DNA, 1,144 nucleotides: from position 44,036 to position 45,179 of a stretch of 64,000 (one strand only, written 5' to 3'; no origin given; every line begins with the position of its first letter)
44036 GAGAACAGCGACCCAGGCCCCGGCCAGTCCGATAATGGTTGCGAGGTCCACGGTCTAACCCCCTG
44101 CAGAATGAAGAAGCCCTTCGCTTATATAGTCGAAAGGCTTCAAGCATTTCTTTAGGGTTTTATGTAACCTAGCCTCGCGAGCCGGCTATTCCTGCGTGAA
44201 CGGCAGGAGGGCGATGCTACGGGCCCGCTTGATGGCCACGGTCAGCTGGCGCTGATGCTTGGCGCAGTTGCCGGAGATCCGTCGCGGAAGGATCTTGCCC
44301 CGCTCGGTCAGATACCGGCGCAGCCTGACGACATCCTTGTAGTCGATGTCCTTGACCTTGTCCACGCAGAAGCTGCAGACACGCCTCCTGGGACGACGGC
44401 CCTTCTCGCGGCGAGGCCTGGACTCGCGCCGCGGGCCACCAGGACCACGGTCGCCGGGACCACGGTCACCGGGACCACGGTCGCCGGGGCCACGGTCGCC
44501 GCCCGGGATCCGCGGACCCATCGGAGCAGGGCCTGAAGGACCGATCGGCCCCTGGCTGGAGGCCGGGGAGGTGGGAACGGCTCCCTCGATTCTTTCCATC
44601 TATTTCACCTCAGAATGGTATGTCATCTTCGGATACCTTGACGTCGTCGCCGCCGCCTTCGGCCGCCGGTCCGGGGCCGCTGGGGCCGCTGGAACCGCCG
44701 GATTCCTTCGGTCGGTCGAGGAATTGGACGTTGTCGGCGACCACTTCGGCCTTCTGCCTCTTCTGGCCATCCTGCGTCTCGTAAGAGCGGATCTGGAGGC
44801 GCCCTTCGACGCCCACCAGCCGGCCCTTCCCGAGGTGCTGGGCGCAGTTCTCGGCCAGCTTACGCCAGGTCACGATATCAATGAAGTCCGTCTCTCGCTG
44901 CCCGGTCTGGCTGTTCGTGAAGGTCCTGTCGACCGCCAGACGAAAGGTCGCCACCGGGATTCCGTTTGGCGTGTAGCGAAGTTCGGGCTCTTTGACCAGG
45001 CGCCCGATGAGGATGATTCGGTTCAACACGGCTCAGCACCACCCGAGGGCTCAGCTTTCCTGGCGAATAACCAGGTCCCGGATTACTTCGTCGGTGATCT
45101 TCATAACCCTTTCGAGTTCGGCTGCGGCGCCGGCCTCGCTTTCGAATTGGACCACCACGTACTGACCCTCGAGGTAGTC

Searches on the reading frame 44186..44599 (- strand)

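Call 42: search_protein_families(library=pfam, proteins=[window:44186-44599:-], max_evalue=0.000001)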
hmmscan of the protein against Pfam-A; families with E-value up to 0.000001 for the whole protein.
window:44186-44599:- (137 aa): 1 family
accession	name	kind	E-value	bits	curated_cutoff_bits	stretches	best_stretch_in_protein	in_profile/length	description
PF01084.26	Ribosomal_S18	-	7.2e-27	93.7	21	1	81-132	1-52/52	Ribosomal protein S18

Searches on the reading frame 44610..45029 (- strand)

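Call 42: search_protein_families(library=pfam, proteins=[window:44610-45029:-], max_evalue=0.000001)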
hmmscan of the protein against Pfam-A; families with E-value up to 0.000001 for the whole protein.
window:44610-45029:- (139 aa): 1 family
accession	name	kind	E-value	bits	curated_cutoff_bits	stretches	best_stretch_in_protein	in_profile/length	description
PF00436.31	SSB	-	4.3e-38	130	26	1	2-104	1-104/104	Single-strand binding protein family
